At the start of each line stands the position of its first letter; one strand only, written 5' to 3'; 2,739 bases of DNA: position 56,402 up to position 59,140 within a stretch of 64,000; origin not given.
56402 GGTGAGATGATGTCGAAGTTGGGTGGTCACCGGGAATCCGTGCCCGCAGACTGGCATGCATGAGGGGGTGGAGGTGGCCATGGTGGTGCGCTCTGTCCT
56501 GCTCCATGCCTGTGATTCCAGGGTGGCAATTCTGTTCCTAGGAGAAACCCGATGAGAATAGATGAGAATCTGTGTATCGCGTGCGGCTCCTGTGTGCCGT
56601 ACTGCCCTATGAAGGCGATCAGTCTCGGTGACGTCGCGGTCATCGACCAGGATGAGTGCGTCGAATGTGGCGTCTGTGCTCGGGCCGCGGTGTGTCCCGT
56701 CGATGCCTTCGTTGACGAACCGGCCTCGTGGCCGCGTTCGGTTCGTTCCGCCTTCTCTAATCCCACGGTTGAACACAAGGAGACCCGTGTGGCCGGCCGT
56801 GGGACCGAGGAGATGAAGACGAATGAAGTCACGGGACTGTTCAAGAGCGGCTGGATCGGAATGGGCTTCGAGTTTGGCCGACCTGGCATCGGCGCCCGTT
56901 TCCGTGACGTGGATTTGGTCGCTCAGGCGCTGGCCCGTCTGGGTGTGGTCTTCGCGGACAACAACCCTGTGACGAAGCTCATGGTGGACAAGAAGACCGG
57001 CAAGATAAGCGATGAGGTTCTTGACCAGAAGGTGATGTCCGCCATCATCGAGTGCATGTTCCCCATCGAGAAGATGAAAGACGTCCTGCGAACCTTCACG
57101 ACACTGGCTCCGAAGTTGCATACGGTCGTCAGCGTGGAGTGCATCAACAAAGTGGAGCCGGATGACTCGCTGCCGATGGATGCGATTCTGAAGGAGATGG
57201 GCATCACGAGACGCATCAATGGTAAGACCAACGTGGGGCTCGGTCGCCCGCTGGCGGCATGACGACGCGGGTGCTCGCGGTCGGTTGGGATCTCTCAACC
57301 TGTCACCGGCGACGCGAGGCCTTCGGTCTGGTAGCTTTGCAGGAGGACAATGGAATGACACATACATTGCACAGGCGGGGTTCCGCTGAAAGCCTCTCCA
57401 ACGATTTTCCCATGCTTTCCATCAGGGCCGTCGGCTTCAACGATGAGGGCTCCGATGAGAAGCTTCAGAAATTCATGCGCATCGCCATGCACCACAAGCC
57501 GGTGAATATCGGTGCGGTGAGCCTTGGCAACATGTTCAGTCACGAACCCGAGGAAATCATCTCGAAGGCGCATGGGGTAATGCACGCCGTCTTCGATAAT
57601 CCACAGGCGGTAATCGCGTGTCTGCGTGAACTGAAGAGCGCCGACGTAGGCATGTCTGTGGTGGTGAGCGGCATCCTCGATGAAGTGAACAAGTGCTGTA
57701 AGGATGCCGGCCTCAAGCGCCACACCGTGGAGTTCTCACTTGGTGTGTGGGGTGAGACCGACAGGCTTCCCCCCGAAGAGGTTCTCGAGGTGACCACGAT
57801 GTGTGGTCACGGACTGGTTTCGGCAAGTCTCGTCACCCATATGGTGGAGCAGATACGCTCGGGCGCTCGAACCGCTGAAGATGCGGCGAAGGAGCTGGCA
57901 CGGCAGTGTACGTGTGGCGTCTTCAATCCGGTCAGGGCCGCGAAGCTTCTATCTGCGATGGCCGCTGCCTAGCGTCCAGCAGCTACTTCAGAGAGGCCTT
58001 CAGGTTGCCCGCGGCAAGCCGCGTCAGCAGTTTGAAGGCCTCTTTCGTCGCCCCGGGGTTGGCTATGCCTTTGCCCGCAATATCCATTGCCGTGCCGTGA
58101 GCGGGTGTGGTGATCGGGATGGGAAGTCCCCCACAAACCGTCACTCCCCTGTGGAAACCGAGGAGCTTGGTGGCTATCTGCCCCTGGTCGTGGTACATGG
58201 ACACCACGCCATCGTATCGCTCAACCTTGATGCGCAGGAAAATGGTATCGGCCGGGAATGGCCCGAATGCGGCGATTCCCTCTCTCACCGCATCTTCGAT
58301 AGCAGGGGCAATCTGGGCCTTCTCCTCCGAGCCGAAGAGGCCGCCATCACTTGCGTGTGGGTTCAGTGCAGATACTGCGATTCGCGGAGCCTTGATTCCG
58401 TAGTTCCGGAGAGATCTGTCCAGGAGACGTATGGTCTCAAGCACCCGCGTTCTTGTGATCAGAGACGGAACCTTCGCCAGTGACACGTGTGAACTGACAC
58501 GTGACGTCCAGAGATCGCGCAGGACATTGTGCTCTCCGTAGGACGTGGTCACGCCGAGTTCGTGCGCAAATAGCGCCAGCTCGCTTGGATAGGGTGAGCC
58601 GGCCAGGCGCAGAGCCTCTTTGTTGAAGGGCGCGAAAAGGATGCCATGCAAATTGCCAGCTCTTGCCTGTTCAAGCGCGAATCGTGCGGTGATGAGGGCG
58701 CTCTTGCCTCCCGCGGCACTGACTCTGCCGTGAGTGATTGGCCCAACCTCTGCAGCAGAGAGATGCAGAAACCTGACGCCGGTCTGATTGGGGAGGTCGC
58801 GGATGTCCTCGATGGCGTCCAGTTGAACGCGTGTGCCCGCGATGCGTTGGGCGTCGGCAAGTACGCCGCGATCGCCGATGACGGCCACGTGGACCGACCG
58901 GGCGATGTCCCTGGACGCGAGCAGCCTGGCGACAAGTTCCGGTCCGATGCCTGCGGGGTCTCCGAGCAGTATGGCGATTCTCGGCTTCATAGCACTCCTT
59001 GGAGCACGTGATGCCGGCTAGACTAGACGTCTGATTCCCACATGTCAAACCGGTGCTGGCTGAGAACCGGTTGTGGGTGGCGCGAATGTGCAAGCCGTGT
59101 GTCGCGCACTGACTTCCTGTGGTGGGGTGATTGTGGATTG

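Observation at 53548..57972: Triplicated two-gene cassette: 2x[4Fe-4S] protein with unknown C-terminal domain, plus a Cys-rich unknown protein, fused to a TRAP operon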

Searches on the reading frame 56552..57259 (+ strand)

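Call 3: search_protein_families(library=pfam, proteins=[window:56552-57259:+], max_evalue=0.1)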
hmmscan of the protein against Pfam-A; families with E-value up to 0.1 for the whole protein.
window:56552-57259:+ (236 aa): 14 families
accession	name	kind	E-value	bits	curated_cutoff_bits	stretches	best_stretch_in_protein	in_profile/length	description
PF00037.32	Fer4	-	2.8e-11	43.2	21.1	2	2-24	2-24/24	4Fe-4S binding domain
PF12837.12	Fer4_6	-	4.5e-08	33.1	25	2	2-23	3-24/24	4Fe-4S binding domain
PF12797.12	Fer4_2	-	7.5e-08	32.3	24.5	2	2-19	4-21/22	4Fe-4S binding domain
PF14697.11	Fer4_21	-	8.9e-08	32.6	35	1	2-52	2-56/59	4Fe-4S dicluster domain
PF12838.12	Fer4_7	-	2e-07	31.8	27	1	8-52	2-52/52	4Fe-4S dicluster domain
PF13237.11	Fer4_10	-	2.2e-06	27.9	25.5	2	1-49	2-53/53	4Fe-4S dicluster domain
PF13484.11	Fer4_16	-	4.1e-06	27.9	30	1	8-37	2-30/66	4Fe-4S double cluster binding domain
PF13187.11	Fer4_9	-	1.5e-05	25.3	27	1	8-51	2-50/52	4Fe-4S dicluster domain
PF13183.11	Fer4_8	-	3.2e-05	24.8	27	1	34-67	3-35/68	4Fe-4S dicluster domain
PF13534.11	Fer4_17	-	6.8e-05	23.8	22.2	0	6-21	44-59/61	4Fe-4S dicluster domain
PF12800.12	Fer4_4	-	0.00021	21.8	24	1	6-20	2-16/17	4Fe-4S binding domain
PF25160.1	LdpA_Fe-S-bd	-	0.0014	18.8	27.6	2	3-24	23-44/49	LdpA Fe-S cluster-binding domain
PF13370.11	Fer4_13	-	0.065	14.4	24.5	0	3-20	1-18/58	4Fe-4S single cluster domain of Ferredoxin I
PF12798.12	Fer4_3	-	0.072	14.4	27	0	8-22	1-15/15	4Fe-4S binding domain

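Call 4: search_protein_families(library=ncbifam, proteins=[window:56552-57259:+], max_evalue=0.1)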
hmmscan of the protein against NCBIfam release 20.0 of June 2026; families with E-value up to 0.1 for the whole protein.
window:56552-57259:+ (236 aa): 63 families (the best 25 are shown)
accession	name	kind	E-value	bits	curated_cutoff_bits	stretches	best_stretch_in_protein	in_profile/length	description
NF058577.1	FdxA_fam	equivalog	1.7e-13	50.5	65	1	7-52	8-52/52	4Fe-4S ferredoxin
NF045874.1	Vhu_polyferre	exception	1.9e-10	40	600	1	7-54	129-175/381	F420-non-reducing hydrogenase associated-polyferredoxin VhuB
TIGR02179.1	PorD_KorD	subfamily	1e-07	31.9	60.05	1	3-53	22-72/78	2-oxoacid:acceptor oxidoreductase, delta subunit, pyruvate/2-ketoisovalerate family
NF040864.1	HgcB_ferredoxin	equivalog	1.1e-07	31.6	99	1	2-53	10-61/93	mercury methylation ferredoxin HgcB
TIGR02700.1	flavo_MJ0208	hypoth_equivalog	6.6e-07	28.8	251.35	1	3-55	145-196/234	dihydromethanopterin reductase (acceptor)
NF005503.0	PRK07118.1-2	equivalog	8.7e-07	28.5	252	1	8-51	140-182/292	RnfABCDGE type electron transport complex subunit B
NF033683.1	di_4Fe-4S_YfhL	equivalog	1e-06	29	86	1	6-57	7-64/80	YfhL family 4Fe-4S dicluster ferredoxin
TIGR04105.1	FeFe_hydrog_B1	subfamily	1.2e-06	27.5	450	2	18-55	125-161/462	monomeric [FeFe] hydrogenase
NF045490.1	FdxA_Protbact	equivalog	1.7e-06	28.2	135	2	28-56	32-58/104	ferredoxin FdxA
NF005504.0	PRK07118.1-3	equivalog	2e-06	27.4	437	1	5-55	218-267/293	Fe-S cluster domain-containing protein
TIGR03294.1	FrhG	equivalog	3.8e-06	26.8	245.5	1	3-55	171-222/228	coenzyme F420 hydrogenase subunit gamma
NF040684.1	PorD_Arch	equivalog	4.2e-06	26.7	120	1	4-53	30-79/85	pyruvate synthase subunit PorD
NF038196.1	ferrodoxin_EFR1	subfamily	5e-06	26.7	75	1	6-53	184-229/242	EFR1 family ferrodoxin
NF040770.1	hetero_SS_HdrA2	exception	5e-06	24.9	1100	1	2-53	573-623/777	CoB-CoM heterodisulfide reductase HdrA2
NF045480.1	FdxA_Actino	equivalog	8.8e-06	25.9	125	2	30-54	34-56/107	ferredoxin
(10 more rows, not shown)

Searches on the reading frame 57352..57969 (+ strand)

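Call 3: search_protein_families(library=pfam, proteins=[window:57352-57969:+], max_evalue=0.1)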
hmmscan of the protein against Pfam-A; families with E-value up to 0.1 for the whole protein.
window:57352-57969:+ (206 aa): 0 families

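Call 4: search_protein_families(library=ncbifam, proteins=[window:57352-57969:+], max_evalue=0.1)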
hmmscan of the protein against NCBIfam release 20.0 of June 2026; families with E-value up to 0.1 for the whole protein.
window:57352-57969:+ (206 aa): 1 family
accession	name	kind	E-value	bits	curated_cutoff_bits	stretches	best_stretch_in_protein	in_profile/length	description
TIGR00761.1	argB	equivalog_domain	0.0013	18.3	151.3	1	82-166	13-88/231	acetylglutamate kinase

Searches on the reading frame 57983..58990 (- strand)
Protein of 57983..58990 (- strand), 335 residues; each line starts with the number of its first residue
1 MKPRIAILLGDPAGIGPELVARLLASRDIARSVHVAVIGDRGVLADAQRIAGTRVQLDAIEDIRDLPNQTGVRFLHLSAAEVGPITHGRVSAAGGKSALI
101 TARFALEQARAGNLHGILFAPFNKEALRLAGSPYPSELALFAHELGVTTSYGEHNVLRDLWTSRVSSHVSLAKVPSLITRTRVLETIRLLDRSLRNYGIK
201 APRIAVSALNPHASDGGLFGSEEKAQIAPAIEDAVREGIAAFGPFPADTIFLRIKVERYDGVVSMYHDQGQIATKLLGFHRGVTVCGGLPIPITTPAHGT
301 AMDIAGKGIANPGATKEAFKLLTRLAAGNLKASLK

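Call 3: search_protein_families(library=pfam, proteins=[window:57983-58990:-], max_evalue=0.1)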
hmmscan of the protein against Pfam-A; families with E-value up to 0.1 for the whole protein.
window:57983-58990:- (335 aa): 2 families
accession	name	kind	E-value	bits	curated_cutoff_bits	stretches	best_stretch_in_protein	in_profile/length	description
PF04166.17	PdxA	-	9.1e-85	284.9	27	1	34-321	4-285/286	Pyridoxal phosphate biosynthetic protein PdxA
PF00180.25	Iso_dh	-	0.00021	21.1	27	1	279-322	259-301/348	Isocitrate/isopropylmalate dehydrogenase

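Call 4: search_protein_families(library=ncbifam, proteins=[window:57983-58990:-], max_evalue=0.1)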
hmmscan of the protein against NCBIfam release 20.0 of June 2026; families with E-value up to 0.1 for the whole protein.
window:57983-58990:- (335 aa): 18 families
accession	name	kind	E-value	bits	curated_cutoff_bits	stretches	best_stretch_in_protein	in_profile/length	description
NF002992.0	PRK03743.1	equivalog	2.3e-77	260.5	470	1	2-325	4-327/333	4-hydroxythreonine-4-phosphate dehydrogenase PdxA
TIGR00557.1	pdxA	equivalog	3.7e-77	259.9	290.35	1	4-325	1-319/320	4-hydroxythreonine-4-phosphate dehydrogenase PdxA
NF003699.0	PRK05312.1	equivalog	1.2e-68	231.9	378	1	3-328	5-335/340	4-hydroxythreonine-4-phosphate dehydrogenase PdxA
NF002891.0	PRK03371.1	equivalog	1.1e-63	215.5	583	1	4-324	4-324/326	D-threonate 4-phosphate dehydrogenase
NF002520.0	PRK01909.1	equivalog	1.3e-53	182.4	476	1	3-326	6-323/329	4-hydroxythreonine-4-phosphate dehydrogenase PdxA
NF002744.0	PRK02746.1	equivalog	1.8e-53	181.9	425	1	2-327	9-341/346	4-hydroxythreonine-4-phosphate dehydrogenase PdxA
NF003040.0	PRK03946.1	equivalog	3.2e-34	118.7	376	1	3-322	2-300/307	4-hydroxythreonine-4-phosphate dehydrogenase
TIGR02088.1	LEU3_arch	subfamily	2.8e-05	23.5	409.8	1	293-318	251-276/324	isopropylmalate/isohomocitrate dehydrogenases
NF040855.1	iso_homocit_dh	equivalog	0.00069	19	680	1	290-318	242-271/345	isocitrate--homoisocitrate dehydrogenase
NF040619.1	AksF_Meth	equivalog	0.0015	17.7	500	1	295-316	273-294/343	homoisocitrate dehydrogenase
TIGR00169.1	leuB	equivalog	0.0036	16.4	353.2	1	293-327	272-306/349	3-isopropylmalate dehydrogenase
TIGR02089.1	TTC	equivalog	0.0045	15.9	470.4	1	294-315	277-298/352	tartrate dehydrogenase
NF002898.0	PRK03437.1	equivalog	0.0074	15.6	393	1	295-324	275-304/347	3-isopropylmalate dehydrogenase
NF040626.1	AksF2_Meth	equivalog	0.0092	15.3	540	1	295-314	255-274/333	homoisocitrate dehydrogenase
NF008007.0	PRK10736.1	equivalog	0.011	14.9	495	0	280-313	135-168/374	DNA-protecting protein DprA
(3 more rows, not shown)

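Call 70: search_solved_structures(query=window:57983-58987:-, max_evalue=1e-10)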
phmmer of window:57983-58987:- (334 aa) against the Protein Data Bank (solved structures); distinct sequences matched with E-value up to 1e-10: 14.
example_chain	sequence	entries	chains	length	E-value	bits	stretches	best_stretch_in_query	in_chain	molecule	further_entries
2hi1_A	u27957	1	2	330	3.6e-57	197.4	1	3-324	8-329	4-hydroxythreonine-4-phosphate dehydrogenase 2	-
6e85_A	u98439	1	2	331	3.5e-53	184.2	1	3-319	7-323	D-threonate 4-phosphate dehydrogenase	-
4jqp_A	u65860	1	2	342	6.9e-51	176.7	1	2-324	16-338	4-hydroxythreonine-4-phosphate dehydrogenase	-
1ps6_A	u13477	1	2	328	2.9e-41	145.1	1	3-323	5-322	4-hydroxythreonine-4-phosphate dehydrogenase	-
1ps7_A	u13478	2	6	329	3e-41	145.1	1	3-323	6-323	4-hydroxythreonine-4-phosphate dehydrogenase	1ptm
6xmy_A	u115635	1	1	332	1.1e-40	143.1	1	5-326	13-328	4-hydroxythreonine-4-phosphate dehydrogenase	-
1yxo_A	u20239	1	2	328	2.6e-40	141.9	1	3-327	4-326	4-hydroxythreonine-4-phosphate dehydrogenase 1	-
1r8k_A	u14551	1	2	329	2.2e-38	135.6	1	3-323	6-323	4-hydroxythreonine-4-phosphate dehydrogenase 1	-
3lxy_A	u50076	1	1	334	2.5e-38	135.5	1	3-323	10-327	4-hydroxythreonine-4-phosphate dehydrogenase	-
8zj3_A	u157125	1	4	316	4.5e-30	108.3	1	3-319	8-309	4-hydroxythreonine-4-phosphate dehydrogenase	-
8zj7_B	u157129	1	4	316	4.5e-30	108.3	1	3-319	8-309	4-hydroxythreonine-4-phosphate dehydrogenase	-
8zhy_A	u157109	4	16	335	5.6e-30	108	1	3-319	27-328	4-hydroxythreonine-4-phosphate dehydrogenase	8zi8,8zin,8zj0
8zj5_A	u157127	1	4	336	5.6e-30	108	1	3-319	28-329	4-hydroxythreonine-4-phosphate dehydrogenase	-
4aty_A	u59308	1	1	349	6.5e-26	94.7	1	4-322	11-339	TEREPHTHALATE 1,2-CIS-DIHYDRODIOL DEHYDROGENASE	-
